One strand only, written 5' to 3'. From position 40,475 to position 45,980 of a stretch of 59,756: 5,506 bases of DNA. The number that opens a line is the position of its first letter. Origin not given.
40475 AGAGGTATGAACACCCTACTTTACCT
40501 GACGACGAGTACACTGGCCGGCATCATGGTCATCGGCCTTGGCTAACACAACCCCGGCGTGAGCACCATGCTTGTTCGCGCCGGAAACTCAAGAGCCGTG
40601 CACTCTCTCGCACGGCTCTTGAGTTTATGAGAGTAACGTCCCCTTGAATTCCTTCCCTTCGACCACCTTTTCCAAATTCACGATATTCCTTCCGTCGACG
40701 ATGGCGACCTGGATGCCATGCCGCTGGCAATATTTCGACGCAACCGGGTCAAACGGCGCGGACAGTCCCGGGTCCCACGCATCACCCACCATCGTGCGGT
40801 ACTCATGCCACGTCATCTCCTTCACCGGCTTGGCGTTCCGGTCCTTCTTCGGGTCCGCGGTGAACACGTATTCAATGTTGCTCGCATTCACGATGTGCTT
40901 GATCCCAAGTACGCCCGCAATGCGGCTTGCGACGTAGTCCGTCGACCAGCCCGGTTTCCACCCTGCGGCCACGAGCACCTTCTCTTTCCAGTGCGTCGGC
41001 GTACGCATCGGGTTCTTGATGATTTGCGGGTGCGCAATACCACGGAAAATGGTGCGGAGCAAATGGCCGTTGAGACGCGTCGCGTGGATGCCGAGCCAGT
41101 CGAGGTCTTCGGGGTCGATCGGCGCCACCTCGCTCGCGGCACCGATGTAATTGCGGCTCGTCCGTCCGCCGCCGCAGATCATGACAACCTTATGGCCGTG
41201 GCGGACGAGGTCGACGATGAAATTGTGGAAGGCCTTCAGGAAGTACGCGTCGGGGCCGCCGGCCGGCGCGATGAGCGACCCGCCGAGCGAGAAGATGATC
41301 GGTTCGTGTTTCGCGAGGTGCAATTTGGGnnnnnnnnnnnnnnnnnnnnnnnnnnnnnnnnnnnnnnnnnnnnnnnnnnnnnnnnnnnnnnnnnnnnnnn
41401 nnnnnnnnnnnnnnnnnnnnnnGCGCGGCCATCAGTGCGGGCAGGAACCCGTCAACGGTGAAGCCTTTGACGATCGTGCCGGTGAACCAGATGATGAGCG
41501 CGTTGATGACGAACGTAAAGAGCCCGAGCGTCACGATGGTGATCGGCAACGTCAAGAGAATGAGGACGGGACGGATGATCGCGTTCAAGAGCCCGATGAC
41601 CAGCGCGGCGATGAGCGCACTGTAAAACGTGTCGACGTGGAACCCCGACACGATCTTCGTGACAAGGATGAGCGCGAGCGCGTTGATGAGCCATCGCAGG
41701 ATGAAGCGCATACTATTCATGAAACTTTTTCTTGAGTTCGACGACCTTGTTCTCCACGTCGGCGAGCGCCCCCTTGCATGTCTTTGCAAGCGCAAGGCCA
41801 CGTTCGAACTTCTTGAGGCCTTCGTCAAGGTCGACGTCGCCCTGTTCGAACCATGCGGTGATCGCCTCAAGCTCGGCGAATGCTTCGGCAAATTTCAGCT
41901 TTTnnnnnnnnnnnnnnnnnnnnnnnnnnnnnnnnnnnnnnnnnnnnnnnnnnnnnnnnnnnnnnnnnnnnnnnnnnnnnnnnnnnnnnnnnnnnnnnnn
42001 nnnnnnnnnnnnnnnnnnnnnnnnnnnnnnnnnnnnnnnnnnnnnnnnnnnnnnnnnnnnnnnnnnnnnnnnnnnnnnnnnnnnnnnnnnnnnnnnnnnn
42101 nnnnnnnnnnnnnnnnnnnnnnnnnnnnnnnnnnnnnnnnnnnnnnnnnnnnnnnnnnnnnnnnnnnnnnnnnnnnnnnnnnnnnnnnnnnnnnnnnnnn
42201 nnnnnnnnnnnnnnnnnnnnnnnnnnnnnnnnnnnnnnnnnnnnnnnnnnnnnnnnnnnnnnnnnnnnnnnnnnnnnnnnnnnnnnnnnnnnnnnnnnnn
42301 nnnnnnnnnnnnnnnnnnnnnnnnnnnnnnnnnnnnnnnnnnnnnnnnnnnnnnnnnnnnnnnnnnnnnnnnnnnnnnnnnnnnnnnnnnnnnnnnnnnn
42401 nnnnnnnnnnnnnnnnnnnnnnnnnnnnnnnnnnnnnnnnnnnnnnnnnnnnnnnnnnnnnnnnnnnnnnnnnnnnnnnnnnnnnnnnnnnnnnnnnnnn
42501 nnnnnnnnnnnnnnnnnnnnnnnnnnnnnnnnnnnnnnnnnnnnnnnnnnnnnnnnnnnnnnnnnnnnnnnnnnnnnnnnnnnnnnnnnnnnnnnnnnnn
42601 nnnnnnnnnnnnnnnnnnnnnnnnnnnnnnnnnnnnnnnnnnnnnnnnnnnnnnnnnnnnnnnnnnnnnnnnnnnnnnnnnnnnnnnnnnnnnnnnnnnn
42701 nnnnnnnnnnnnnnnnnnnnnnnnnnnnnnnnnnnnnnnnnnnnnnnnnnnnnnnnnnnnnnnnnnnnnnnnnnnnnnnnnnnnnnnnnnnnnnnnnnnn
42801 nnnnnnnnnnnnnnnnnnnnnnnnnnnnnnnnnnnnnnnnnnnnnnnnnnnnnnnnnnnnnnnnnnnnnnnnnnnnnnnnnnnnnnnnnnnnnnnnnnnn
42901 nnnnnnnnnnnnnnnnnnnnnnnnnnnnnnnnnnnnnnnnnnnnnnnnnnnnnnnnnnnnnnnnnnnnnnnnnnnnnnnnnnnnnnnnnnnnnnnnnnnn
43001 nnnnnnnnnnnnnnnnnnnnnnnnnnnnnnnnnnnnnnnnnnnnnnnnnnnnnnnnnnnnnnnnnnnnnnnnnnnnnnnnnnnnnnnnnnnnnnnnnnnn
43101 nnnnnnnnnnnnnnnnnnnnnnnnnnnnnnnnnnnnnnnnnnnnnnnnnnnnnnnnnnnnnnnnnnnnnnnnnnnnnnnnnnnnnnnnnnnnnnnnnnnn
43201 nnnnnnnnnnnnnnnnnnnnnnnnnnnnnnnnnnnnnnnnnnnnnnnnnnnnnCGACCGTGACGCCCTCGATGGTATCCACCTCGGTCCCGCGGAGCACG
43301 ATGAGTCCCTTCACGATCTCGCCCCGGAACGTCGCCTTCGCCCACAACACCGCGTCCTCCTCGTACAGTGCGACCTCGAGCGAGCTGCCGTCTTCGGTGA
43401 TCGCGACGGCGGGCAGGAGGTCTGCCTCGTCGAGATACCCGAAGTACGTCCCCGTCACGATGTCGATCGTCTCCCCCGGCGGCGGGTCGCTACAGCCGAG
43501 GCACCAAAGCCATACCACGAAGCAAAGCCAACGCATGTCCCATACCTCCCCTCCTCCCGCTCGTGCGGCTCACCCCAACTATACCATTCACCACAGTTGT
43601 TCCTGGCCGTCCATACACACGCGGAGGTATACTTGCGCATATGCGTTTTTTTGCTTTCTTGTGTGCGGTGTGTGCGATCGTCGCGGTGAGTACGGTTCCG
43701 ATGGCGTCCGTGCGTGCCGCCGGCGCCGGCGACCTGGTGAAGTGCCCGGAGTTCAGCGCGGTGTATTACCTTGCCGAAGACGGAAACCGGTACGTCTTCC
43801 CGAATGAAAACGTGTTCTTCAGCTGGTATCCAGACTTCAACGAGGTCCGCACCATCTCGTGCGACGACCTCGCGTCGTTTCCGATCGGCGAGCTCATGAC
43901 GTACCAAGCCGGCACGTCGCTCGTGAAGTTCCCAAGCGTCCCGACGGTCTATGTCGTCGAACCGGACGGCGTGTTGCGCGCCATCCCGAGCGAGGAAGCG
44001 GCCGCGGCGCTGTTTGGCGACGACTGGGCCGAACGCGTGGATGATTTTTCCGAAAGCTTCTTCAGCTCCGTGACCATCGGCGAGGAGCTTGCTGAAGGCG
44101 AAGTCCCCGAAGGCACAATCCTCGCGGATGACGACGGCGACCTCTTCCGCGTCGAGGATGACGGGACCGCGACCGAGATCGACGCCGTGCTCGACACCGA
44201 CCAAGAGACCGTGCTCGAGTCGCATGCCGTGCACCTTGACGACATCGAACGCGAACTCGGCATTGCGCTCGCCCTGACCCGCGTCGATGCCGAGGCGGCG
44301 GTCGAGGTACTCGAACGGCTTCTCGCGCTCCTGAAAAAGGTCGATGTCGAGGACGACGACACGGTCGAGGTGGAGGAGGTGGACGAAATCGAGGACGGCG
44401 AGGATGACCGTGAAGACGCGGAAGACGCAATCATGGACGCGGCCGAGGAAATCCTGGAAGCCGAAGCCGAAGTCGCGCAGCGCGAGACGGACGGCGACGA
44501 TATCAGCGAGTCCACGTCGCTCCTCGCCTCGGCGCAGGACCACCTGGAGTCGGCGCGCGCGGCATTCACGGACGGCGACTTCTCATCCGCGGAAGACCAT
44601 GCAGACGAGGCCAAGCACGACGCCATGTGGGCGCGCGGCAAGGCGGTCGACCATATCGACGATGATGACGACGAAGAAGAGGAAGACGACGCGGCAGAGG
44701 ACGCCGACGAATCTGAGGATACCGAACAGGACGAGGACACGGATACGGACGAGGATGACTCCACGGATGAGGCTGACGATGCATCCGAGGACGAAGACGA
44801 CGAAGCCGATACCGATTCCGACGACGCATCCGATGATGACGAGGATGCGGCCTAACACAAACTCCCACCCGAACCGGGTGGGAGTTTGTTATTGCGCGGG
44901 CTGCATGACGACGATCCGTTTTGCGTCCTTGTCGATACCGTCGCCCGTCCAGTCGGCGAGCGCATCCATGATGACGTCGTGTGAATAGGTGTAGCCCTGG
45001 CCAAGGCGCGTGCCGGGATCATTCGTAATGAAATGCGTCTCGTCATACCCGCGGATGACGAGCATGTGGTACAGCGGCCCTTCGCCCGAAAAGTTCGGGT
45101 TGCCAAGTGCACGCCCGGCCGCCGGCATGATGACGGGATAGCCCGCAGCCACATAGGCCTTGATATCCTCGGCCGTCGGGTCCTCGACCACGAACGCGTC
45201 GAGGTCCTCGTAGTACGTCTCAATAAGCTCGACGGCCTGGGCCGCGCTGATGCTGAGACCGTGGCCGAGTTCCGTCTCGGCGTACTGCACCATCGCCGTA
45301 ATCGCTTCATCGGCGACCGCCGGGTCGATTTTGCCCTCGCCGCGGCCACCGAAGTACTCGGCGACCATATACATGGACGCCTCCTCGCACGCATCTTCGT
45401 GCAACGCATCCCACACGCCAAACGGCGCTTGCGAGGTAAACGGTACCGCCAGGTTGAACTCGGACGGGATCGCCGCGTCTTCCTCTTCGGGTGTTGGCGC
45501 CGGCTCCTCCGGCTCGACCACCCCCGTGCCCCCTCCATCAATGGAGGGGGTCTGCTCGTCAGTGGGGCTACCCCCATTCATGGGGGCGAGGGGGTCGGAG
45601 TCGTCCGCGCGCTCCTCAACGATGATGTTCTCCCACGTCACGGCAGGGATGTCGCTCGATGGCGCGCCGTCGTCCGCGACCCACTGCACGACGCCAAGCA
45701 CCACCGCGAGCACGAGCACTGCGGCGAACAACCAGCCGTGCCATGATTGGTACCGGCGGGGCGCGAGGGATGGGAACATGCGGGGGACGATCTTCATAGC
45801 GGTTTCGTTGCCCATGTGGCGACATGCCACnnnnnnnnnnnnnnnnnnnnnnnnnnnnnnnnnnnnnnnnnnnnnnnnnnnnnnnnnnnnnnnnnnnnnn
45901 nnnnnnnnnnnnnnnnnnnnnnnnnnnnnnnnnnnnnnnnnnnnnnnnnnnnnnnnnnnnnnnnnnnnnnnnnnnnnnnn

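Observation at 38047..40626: Cassette-like array of orphan ORFs separated by homologous REP-like hairpins behind one strong promoter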

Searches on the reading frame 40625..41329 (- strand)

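Call 90: search_protein_families(library=ncbifam, proteins=[window:40625-41329:-], max_evalue=0.01)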
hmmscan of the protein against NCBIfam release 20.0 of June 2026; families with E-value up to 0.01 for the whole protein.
window:40625-41329:- (234 aa): 8 families
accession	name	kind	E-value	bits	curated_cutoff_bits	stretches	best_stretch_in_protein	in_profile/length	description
TIGR02076.1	pyrH_arch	equivalog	2.5e-52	177.7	158.05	1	11-231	1-219/222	UMP kinase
TIGR02075.1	pyrH_bact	equivalog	1e-10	41.6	243.9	1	27-228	22-228/233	UMP kinase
NF040647.1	IPPK_Arch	equivalog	9.5e-06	25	120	1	129-232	153-258/259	isopentenyl phosphate kinase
TIGR01027.1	proB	equivalog_domain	0.00087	18.5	186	0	131-228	146-247/363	glutamate 5-kinase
NF006234.1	PRK08373.1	subfamily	0.0024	17.1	237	1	130-173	188-231/338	aspartate kinase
NF005153.0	PRK06635.1-1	equivalog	0.0029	16.7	585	0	131-180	155-204/421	aspartate kinase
TIGR00656.1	asp_kin_monofn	equivalog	0.0047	16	402.25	1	130-180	160-210/407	aspartate kinase, monofunctional class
TIGR00657.1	asp_kinases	subfamily_domain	0.0093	15.1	208.7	0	130-178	194-242/442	aspartate kinase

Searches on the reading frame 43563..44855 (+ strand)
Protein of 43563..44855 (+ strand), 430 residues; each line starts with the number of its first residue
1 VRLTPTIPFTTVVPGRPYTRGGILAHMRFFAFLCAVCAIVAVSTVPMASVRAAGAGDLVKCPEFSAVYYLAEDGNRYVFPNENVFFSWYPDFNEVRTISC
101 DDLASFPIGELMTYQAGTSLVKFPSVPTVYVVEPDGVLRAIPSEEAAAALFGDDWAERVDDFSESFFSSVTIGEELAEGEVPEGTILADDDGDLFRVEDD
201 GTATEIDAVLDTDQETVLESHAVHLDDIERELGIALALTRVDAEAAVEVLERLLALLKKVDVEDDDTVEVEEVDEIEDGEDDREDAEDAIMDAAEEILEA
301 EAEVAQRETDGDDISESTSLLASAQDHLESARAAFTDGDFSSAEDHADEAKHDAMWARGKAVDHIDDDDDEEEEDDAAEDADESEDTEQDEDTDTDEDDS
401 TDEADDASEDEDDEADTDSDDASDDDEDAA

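Call 21: search_protein_families(library=pfam, proteins=[window:43563-44855:+], max_evalue=0.001)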
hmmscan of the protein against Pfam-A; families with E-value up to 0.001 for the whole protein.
window:43563-44855:+ (430 aa): 1 family
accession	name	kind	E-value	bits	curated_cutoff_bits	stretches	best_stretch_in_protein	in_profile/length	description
PF14346.11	DUF4398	-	6.7e-05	23.7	27.9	1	296-361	2-66/78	Domain of unknown function (DUF4398)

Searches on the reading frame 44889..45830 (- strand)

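Call 21: search_protein_families(library=pfam, proteins=[window:44889-45830:-], max_evalue=0.001)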
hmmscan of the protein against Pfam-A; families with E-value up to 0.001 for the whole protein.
window:44889-45830:- (313 aa): 1 family
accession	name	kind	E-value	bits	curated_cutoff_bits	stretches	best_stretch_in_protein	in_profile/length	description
PF13529.12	Peptidase_C39_2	-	5.3e-12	46.9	24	1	128-272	2-142/143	Peptidase_C39 like family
